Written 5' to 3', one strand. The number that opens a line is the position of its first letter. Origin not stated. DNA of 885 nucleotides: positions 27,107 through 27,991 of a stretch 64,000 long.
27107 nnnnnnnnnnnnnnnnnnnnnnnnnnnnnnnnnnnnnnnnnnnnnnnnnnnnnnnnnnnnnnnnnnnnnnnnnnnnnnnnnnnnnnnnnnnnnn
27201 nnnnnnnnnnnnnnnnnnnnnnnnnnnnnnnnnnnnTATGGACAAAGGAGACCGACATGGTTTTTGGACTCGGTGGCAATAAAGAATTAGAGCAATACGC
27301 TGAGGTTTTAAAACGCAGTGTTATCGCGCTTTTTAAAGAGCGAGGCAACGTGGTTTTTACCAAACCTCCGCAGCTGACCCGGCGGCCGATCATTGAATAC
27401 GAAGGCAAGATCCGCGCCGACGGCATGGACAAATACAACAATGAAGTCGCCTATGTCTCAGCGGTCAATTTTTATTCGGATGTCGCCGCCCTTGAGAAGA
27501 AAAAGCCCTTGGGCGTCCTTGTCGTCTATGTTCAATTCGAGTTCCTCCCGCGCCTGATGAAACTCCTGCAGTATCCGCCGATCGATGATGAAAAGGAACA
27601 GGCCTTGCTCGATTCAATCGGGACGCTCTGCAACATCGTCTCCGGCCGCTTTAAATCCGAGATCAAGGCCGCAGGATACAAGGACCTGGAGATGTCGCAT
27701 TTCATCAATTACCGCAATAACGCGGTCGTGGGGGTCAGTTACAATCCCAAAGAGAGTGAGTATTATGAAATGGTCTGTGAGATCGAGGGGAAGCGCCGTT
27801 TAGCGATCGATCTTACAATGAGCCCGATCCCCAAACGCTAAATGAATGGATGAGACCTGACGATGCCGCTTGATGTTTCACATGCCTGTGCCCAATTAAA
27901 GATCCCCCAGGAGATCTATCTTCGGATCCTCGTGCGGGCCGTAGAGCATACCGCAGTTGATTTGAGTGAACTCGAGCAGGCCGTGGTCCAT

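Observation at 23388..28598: Che-like cytoplasmic phosphorelay linked to c-di-GMP turnover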

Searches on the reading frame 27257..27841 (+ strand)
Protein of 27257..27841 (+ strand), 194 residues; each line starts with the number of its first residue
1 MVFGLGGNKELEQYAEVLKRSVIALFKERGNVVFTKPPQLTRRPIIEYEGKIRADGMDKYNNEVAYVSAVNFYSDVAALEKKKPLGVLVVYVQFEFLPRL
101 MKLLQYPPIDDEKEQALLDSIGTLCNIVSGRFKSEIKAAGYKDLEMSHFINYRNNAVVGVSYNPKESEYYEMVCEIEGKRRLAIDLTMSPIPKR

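Call 3: search_protein_families(library=pfam, proteins=[window:27257-27841:+], max_evalue=0.01)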
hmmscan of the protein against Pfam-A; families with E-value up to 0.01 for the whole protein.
window:27257-27841:+ (194 aa): 1 family
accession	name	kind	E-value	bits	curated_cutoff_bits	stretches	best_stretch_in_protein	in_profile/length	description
PF13690.11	CheX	-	0.0021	18.5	27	1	110-140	35-62/94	Chemotaxis phosphatase CheX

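Call 6: search_protein_families(library=ncbifam, proteins=[window:27257-27841:+], max_evalue=0.01)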
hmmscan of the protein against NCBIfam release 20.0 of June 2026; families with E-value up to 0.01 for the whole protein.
window:27257-27841:+ (194 aa): 0 families

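Call 8: find_homologous_proteins(query=window:27257-27841:+, max_evalue=0.001)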
Query window:27257-27841:+ (194 aa): 74 proteins with E <= 0.001 among 288 candidates.
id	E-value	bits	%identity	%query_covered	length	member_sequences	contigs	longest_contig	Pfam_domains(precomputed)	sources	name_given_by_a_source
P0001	1.1e-122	425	100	100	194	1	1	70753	-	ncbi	-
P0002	8.1e-84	298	69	99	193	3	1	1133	PF13690.12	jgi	-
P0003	1.7e-81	291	66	100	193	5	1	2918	-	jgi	-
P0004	5.2e-80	286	66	96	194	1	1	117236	-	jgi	-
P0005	3.3e-79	283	65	98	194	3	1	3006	-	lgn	-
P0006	4.6e-79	283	67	96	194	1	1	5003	-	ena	-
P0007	1.6e-78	281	68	96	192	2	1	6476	-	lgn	-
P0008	5.8e-78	279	66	96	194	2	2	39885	-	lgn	-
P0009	2.7e-77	277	66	98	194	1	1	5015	-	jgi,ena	-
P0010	2.4e-76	274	64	96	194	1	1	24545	-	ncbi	ncbi:MAG: hypothetical protein AB1650_02115 [Candidatus Omnitrophota bacterium]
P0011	6.4e-76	273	66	96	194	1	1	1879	PF13690.12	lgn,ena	-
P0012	1.3e-75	272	62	98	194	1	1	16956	PF13690.12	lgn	-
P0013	1.9e-75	271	63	96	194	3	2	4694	PF13690.12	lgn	-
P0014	3.1e-75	270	63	96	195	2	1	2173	-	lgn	-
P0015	1.3e-74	268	61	100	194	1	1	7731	PF13690.12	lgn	-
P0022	4.1e-67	244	59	96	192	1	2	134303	-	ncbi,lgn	ncbi:MAG: hypothetical protein ACLFPX_01805 [Candidatus Omnitrophota bacterium]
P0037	1.3e-62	229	55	99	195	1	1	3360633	PF13690.12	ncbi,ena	-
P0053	1.4e-60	223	52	96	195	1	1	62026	PF13690.12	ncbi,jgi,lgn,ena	ncbi:MAG: chemotaxis protein CheX [Candidatus Omnitrophota bacterium]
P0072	5.9e-55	204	50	96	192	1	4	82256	-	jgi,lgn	jgi:hypothetical protein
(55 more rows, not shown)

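Call 11: find_encoding_contigs(protein=P0037, flank=10000, max_places=2)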
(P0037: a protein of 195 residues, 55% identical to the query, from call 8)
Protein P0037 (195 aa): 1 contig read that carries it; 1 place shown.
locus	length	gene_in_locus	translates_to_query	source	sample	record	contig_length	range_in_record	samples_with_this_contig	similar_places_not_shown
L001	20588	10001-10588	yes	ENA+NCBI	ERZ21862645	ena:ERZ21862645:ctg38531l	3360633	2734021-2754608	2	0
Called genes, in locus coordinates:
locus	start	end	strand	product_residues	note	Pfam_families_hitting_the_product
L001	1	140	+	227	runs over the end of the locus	PF03412:Peptidase_C39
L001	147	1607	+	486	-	PF13557:Phenol_MetA_deg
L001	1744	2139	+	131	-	-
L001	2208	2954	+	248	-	PF00702:Hydrolase, PF13419:HAD_2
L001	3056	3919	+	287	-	PF01513:NAD_kinase, PF20143:NAD_kinase_C (weak)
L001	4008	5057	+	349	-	PF00730:HhH-GPD, PF00293:NUDIX, PF14815:NUDIX_4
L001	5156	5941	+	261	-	PF01975:SurE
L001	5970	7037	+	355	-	PF00072:Response_reg, PF13487:HD_5, PF01966:HD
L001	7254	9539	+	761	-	PF01627:Hpt, PF00512:HisKA, PF02518:HATPase_c, PF00072:Response_reg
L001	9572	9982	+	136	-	PF00072:Response_reg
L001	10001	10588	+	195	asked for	PF13690:CheX (faint)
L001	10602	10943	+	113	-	PF01627:Hpt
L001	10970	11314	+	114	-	-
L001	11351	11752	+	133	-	PF00072:Response_reg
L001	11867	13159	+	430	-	PF00285:Citrate_synt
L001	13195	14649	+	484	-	PF02789:Peptidase_M17_N (weak), PF00883:Peptidase_M17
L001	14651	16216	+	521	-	PF25145:NfeD1b_N, PF24961:NfeD_membrane, PF01957:NfeD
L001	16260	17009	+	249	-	PF01145:Band_7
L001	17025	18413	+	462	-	PF00206:Lyase_1, PF10415:FumaraseC_C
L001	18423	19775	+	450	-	PF03738:GSP_synth (weak), PF04174:CP_ATPgrasp_1, PF14403:CP_ATPgrasp_2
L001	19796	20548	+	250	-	PF04909:Amidohydro_2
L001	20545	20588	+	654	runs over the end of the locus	PF00578:AhpC-TSA, PF08534:Redoxin, PF13905:Thioredoxin_8, PF01436:NHL (faint)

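Call 12: find_encoding_contigs(protein=P0001, flank=10000, max_places=2)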
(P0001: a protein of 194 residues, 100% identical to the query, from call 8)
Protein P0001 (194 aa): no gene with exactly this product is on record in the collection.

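Call 13: find_encoding_contigs(protein=P0072, flank=10000, max_places=2)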
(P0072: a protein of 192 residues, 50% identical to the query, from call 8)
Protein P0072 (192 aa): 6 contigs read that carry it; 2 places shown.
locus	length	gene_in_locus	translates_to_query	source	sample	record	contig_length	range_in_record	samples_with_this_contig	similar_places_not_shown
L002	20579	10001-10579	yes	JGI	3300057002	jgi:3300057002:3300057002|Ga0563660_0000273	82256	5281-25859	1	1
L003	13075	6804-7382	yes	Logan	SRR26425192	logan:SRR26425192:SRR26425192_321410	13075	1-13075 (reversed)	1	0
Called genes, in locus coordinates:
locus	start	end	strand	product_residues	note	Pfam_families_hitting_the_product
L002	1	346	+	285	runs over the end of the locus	PF20143:NAD_kinase_C (weak)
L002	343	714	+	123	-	PF01903:CbiX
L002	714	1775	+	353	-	PF00730:HhH-GPD, PF00633:HHH (weak), PF00293:NUDIX, PF14815:NUDIX_4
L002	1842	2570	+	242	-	PF01507:PAPS_reduct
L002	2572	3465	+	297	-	PF01507:PAPS_reduct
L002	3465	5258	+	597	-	PF00009:GTP_EFTU, PF01926:MMR_HSR1 (faint), PF03144:GTP_EFTU_D2, PF22594:GTP-eEF1A_C, PF01583:APS_kinase (weak)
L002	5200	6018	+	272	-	PF01975:SurE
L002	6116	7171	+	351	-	PF00072:Response_reg, PF13487:HD_5, PF01966:HD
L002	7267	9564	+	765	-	PF01627:Hpt (weak), PF00512:HisKA, PF02518:HATPase_c, PF00072:Response_reg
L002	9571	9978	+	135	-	PF00072:Response_reg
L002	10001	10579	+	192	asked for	-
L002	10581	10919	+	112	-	PF01627:Hpt (weak)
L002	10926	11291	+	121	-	PF01627:Hpt (weak)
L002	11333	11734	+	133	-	PF00072:Response_reg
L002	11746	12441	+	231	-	PF00132:Hexapep, PF14602:Hexapep_2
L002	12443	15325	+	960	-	PF00106:adh_short, PF08659:KR, PF13561:adh_short_C2, PF24894:Hexapep_GlmU (faint), PF25084:LbH_EIF2B (faint), PF25087:GMPPB_C (faint), PF00132:Hexapep (weak), PF14602:Hexapep_2 (weak)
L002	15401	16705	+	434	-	PF00285:Citrate_synt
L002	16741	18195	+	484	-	PF02789:Peptidase_M17_N, PF00883:Peptidase_M17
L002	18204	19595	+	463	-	PF00206:Lyase_1, PF10415:FumaraseC_C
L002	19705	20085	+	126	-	PF07238:PilZ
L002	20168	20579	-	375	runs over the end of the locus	PF05222:AlaDh_PNT_N, PF01262:AlaDh_PNT_C, PF02826:2-Hacid_dh_C (faint)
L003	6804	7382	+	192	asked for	-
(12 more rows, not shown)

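Call 14: find_encoding_contigs(protein=P0053, flank=10000, max_places=2)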
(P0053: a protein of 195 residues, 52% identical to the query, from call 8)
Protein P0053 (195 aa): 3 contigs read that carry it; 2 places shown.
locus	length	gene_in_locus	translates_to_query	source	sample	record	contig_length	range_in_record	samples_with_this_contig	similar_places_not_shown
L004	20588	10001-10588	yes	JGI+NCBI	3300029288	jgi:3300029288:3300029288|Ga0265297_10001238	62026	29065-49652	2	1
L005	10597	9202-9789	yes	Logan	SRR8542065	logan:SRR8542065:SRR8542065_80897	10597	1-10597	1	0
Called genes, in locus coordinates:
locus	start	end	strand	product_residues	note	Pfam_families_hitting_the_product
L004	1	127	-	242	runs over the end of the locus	PF01048:PNP_UDP_1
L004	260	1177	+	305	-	PF00248:Aldo_ket_red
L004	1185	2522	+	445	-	PF20903:SPL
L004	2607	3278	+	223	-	PF00702:Hydrolase, PF13419:HAD_2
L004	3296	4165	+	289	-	PF01513:NAD_kinase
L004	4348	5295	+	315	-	PF00730:HhH-GPD, PF00293:NUDIX, PF14815:NUDIX_4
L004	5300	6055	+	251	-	PF01975:SurE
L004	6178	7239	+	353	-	PF00072:Response_reg, PF13487:HD_5, PF01966:HD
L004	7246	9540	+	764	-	PF01627:Hpt, PF00512:HisKA, PF02518:HATPase_c, PF00072:Response_reg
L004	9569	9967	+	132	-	PF00072:Response_reg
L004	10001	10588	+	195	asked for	PF13690:CheX (weak)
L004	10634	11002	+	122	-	PF01627:Hpt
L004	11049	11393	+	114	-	PF01627:Hpt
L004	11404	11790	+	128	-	PF00072:Response_reg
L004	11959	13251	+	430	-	PF00285:Citrate_synt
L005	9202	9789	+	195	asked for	PF13690:CheX (weak)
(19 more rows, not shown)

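Call 15: find_encoding_contigs(protein=P0022, flank=10000, max_places=2)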
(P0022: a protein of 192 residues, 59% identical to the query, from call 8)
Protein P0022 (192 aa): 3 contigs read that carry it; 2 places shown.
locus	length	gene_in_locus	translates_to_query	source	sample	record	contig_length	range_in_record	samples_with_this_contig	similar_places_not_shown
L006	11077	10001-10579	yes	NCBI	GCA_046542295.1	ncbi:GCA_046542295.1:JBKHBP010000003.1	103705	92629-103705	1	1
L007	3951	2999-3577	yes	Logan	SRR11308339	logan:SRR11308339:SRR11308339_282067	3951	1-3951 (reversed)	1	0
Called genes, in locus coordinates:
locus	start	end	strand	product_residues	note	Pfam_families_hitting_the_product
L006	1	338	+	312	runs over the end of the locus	PF04018:VCA0040-like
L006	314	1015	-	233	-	PF01048:PNP_UDP_1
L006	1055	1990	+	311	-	PF00248:Aldo_ket_red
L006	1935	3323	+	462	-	PF20903:SPL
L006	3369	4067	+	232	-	PF00702:Hydrolase, PF12710:HAD (weak), PF13419:HAD_2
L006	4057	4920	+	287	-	PF01513:NAD_kinase (weak)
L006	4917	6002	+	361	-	PF00730:HhH-GPD, PF00293:NUDIX, PF14815:NUDIX_4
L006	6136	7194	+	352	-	PF00072:Response_reg, PF13487:HD_5, PF01966:HD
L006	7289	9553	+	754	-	PF00512:HisKA, PF02518:HATPase_c, PF00072:Response_reg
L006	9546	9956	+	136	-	PF00072:Response_reg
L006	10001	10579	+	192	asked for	-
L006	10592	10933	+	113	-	-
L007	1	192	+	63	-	?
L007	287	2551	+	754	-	PF00512:HisKA, PF02518:HATPase_c, PF00072:Response_reg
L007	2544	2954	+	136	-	PF00072:Response_reg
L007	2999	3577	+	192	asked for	-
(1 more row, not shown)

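Call 16: predict_structure(alignment_id=A1)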
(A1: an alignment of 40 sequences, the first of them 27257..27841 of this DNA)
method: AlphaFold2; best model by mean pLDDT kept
length: 194 residues; sequences in the alignment: 40
mean_pLDDT: 90.4   pTM: 0.87
mean pLDDT of the five models: 90.4, 90.4, 90.2, 89.9, 89.8
residues with pLDDT >= 90: 143; 70-90: 41; 50-70: 4; < 50: 6
segments of 3 or more residues with pLDDT < 50: 1-6
pLDDT, mean of each block of 10 residues (from residue 1): 55 96 95 95 89 87 92 94 95 94 91 92 96 96 93 78 91 95 96 86
secondary structure, 60 per line:
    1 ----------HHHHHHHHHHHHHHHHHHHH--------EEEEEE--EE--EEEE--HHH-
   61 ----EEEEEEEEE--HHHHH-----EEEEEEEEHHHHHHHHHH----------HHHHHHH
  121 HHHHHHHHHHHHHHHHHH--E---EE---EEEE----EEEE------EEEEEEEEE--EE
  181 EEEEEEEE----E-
elements in order: H11-30 E39-44 E51-54 E65-73 H76-80 E86-93 H94-103 H114-138 E150-153 E158-161 E168-176 E179-188

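Call 18: fold_search(model_id=the predicted structure, library=pdb)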
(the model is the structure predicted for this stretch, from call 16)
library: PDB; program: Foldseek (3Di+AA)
matches with E <= 10: 649; with E <= 0.001: 36
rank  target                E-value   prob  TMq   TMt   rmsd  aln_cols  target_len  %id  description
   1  1squ_B                5.7e-09  1.00  0.56  0.69   5.5       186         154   13  Structural Genomics, Crystal structure of the CheX protein from Thermotoga maritima (released 2004-05-04)
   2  3hm4_A                6.4e-09  1.00  0.54  0.65   4.7       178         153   12  CRYSTAL STRUCTURE OF A CHEMOTAXIS PROTEIN CHEX (DDE_0281) FROM DESULFOVIBRIO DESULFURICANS SUBSP. AT 1.30 A RESOLUTION (released 2009-06-23)
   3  3iic_A                1.2e-08  1.00  0.54  0.65   5.2       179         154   13  Crystal structure of CheC-like superfamily protein (YP_001095400.1) from Shewanella SP. PV-4 at 2.13 A resolution (released 2009-08-18)
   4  1xko_B                1.9e-08  1.00  0.56  0.67   5.4       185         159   12  Structure of Thermotoga maritima CheX (released 2004-12-07)
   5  3h4y                  3.3e-08  1.00  0.59  0.72   4.5       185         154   14  Crystal structure of putative chemotaxis protein (YP_009526.1) from DESULFOVIBRIO VULGARIS HILDENBOROUGH at 1.55 A resol (released 2009-05-05)
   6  6vpw_A                3.7e-08  1.00  0.55  0.69   4.9       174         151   12  1.90 Angstrom Resolution Crystal Structure Chemotaxis protein CheX from Vibrio vulnificus (released 2021-02-10)
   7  1squ_A                9.8e-08  1.00  0.56  0.70   5.4       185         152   13  Structural Genomics, Crystal structure of the CheX protein from Thermotoga maritima (released 2004-05-04)
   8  3h2d_A                1.8e-07  1.00  0.47  0.57   5.6       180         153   14  Crystal structure of a chemotactic chec-like protein (so_3915) from shewanella oneidensis mr-1 at 1.86 A resolution (released 2009-04-28)
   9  3hm4_B                2.3e-07  1.00  0.53  0.65   4.8       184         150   11  CRYSTAL STRUCTURE OF A CHEMOTAXIS PROTEIN CHEX (DDE_0281) FROM DESULFOVIBRIO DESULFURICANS SUBSP. AT 1.30 A RESOLUTION (released 2009-06-23)
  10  3h2d_B                2.3e-07  1.00  0.52  0.63   5.4       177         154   14  Crystal structure of a chemotactic chec-like protein (so_3915) from shewanella oneidensis mr-1 at 1.86 A resolution (released 2009-04-28)
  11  1xko_A                2.4e-07  1.00  0.53  0.66   5.1       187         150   11  Structure of Thermotoga maritima CheX (released 2004-12-07)
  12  3qta_A                5.3e-07  1.00  0.52  0.49   5.8       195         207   11  Crystal structure of a CheC-like protein (rrnAC0528) from Haloarcula marismortui ATCC 43049 at 2.00 A resolution (released 2011-04-06)
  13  3hzh_B                5.7e-07  1.00  0.48  0.57   6.4       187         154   10  Crystal structure of the CheX-CheY-BeF3-Mg+2 complex from Borrelia burgdorferi (released 2010-02-16)
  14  4hyn_B                7.4e-07  1.00  0.57  0.56   6.2       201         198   11  X-ray crystal structure of Thermotoga maritima FliY (released 2013-04-03)
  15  3qta_B                1.2e-06  1.00  0.53  0.52   6.9       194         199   13  Crystal structure of a CheC-like protein (rrnAC0528) from Haloarcula marismortui ATCC 43049 at 2.00 A resolution (released 2011-04-06)
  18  1xkr                  6.3e-06  1.00  0.50  0.48   6.5       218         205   10  X-ray Structure of Thermotoga maritima CheC (released 2004-12-07)
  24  4hyn_A                1.4e-05  1.00  0.52  0.50   6.7       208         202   12  X-ray crystal structure of Thermotoga maritima FliY (released 2013-04-03)
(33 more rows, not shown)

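Call 20: find_related_loci(query=A1, collection=genome_contigs, flank=6000)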
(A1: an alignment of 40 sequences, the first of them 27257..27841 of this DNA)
Query A1 (194 aa) in genome_contigs; peptide patterns used: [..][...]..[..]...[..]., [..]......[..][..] (x = any residue, [..] = any of these).
28 stretches matched a pattern; 24 encode a relative of the query (tblastn E <= 1e-3); 24 distinct loci.
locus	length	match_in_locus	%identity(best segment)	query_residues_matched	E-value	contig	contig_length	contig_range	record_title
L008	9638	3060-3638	67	1-194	7e-87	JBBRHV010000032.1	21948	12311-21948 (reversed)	MAG: Candidatus Omnitrophota bacterium isolate Co_metawrap_2736 Cmw_2736_k141_19158966_length_21948_cov_11.0000, whole g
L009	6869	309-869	64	8-194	3e-83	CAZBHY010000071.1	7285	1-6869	MAG TPA_asm: uncultured Planctomycetales bacterium isolate binchicken_co117_143 genome assembly, contig: NODE_17622_leng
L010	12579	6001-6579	67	1-194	6e-90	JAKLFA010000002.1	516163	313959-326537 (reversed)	MAG: Candidatus Omnitrophota bacterium isolate RA.bin146 RA.bin146_2, whole genome shotgun sequence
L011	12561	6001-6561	64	8-194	4e-83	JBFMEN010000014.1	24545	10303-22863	MAG: Candidatus Omnitrophota bacterium isolate MAG246 MAG246_14, whole genome shotgun sequence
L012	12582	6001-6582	57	1-193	1e-73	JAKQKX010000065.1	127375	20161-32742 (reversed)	MAG: Candidatus Omnitrophota bacterium isolate USDV_maxbin.135_sub k141_1911964, whole genome shotgun sequence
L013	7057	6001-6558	59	8-194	2e-73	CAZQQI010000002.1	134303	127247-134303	MAG TPA_asm: uncultured Planctomycetales bacterium isolate SRP252850_co1_290 genome assembly, contig: NODE_64_length_134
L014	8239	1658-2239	56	1-193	2e-72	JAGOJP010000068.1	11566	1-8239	MAG: Candidatus Omnitrophota bacterium isolate Go_SlDig_bin_317 Go_SlDig_16759_length_11566_cov_4.102631, whole genome s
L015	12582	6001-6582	56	1-193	2e-72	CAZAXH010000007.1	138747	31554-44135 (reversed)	MAG TPA_asm: uncultured Planctomycetales bacterium isolate binchicken_co117_398 genome assembly, contig: NODE_152_length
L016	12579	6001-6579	55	2-193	3e-70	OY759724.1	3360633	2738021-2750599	MAG: Candidatus Omnitrophota bacterium isolate 1a5844f9-839a-4d7b-a7f9-2444bab12bdd genome assembly, chromosome: 1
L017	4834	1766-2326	55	8-194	3e-70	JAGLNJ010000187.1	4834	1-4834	MAG: Candidatus Omnitrophota bacterium isolate RS_6_36 ROV157_6.bin.36.fa_187, whole genome shotgun sequence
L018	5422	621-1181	56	8-194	3e-69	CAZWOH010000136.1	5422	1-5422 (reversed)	MAG TPA_asm: uncultured Planctomycetales bacterium isolate binchicken_co346_31 genome assembly, contig: NODE_5141_length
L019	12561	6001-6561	53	8-194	6e-67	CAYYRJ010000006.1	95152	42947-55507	MAG TPA_asm: uncultured Planctomycetales bacterium isolate SRP278252_co1_150 genome assembly, contig: NODE_234_length_95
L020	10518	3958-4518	53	8-194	6e-67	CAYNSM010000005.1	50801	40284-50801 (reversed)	MAG TPA_asm: uncultured Planctomycetales bacterium isolate SRP278252_co1_54 genome assembly, contig: NODE_879_length_508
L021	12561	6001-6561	52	8-194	6e-67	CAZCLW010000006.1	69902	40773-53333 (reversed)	MAG TPA_asm: uncultured Planctomycetales bacterium isolate SRP239054_co1_195 genome assembly, contig: NODE_212_length_69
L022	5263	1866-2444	49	2-194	2e-65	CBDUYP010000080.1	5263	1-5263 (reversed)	MAG TPA_asm: uncultured bacterium isolate SRR22302374_binner13_Refined_60 genome assembly, contig: ERZ26661914.14880, wh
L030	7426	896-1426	39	15-192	2e-46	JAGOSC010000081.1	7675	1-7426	MAG: Candidatus Omnitrophota bacterium isolate Gw_Eff_bin_307 Gw_Eff_27739_length_7675_cov_6.090090, whole genome shotgu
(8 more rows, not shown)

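Call 21: search_solved_structures(query=A1, max_evalue=10, show_alignments=3)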
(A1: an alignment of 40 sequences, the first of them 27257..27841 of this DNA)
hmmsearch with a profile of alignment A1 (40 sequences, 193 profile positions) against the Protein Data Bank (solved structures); distinct sequences matched with E-value up to 10: 12.
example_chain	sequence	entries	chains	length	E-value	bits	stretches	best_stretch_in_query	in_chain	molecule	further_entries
4d4e_A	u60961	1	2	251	0.0045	19.7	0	108-139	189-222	ARMADILLO REPEAT PROTEIN ARM00016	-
4d49_A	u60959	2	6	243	0.013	18.3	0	108-139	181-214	ARMADILLO REPEAT PROTEIN ARM00027 | YIII(Dq.V1)4CPAF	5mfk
5mfb_A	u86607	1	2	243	0.024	17.4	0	108-130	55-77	YIII(Dq)4CqI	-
5mfi_A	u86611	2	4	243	0.029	17.1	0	108-130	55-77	YIII(Dq.V2)4CqI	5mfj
6e3s_B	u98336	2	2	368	0.13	14.9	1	105-180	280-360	Endothelial PAS domain-containing protein 1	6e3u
3hzh_B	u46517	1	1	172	0.17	14.6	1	95-141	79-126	Chemotaxis operon protein (CheX)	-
3iic_A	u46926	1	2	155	0.2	14.3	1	82-146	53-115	CheC domain protein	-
6e3t_B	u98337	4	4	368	0.39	13.4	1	105-180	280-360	Endothelial PAS domain-containing protein 1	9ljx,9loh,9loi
6tb3_BW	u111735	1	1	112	0.42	13.3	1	11-63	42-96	General negative regulator of transcription subunit 5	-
9of0_A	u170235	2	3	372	0.74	12.5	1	105-178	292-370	Endothelial PAS domain-containing protein 1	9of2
4zp4_B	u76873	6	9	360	0.8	12.4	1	105-178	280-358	Endothelial PAS domain-containing protein 1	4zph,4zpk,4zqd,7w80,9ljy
8vhg_A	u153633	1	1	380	0.88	12.2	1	105-178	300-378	Endothelial PAS domain-containing protein 1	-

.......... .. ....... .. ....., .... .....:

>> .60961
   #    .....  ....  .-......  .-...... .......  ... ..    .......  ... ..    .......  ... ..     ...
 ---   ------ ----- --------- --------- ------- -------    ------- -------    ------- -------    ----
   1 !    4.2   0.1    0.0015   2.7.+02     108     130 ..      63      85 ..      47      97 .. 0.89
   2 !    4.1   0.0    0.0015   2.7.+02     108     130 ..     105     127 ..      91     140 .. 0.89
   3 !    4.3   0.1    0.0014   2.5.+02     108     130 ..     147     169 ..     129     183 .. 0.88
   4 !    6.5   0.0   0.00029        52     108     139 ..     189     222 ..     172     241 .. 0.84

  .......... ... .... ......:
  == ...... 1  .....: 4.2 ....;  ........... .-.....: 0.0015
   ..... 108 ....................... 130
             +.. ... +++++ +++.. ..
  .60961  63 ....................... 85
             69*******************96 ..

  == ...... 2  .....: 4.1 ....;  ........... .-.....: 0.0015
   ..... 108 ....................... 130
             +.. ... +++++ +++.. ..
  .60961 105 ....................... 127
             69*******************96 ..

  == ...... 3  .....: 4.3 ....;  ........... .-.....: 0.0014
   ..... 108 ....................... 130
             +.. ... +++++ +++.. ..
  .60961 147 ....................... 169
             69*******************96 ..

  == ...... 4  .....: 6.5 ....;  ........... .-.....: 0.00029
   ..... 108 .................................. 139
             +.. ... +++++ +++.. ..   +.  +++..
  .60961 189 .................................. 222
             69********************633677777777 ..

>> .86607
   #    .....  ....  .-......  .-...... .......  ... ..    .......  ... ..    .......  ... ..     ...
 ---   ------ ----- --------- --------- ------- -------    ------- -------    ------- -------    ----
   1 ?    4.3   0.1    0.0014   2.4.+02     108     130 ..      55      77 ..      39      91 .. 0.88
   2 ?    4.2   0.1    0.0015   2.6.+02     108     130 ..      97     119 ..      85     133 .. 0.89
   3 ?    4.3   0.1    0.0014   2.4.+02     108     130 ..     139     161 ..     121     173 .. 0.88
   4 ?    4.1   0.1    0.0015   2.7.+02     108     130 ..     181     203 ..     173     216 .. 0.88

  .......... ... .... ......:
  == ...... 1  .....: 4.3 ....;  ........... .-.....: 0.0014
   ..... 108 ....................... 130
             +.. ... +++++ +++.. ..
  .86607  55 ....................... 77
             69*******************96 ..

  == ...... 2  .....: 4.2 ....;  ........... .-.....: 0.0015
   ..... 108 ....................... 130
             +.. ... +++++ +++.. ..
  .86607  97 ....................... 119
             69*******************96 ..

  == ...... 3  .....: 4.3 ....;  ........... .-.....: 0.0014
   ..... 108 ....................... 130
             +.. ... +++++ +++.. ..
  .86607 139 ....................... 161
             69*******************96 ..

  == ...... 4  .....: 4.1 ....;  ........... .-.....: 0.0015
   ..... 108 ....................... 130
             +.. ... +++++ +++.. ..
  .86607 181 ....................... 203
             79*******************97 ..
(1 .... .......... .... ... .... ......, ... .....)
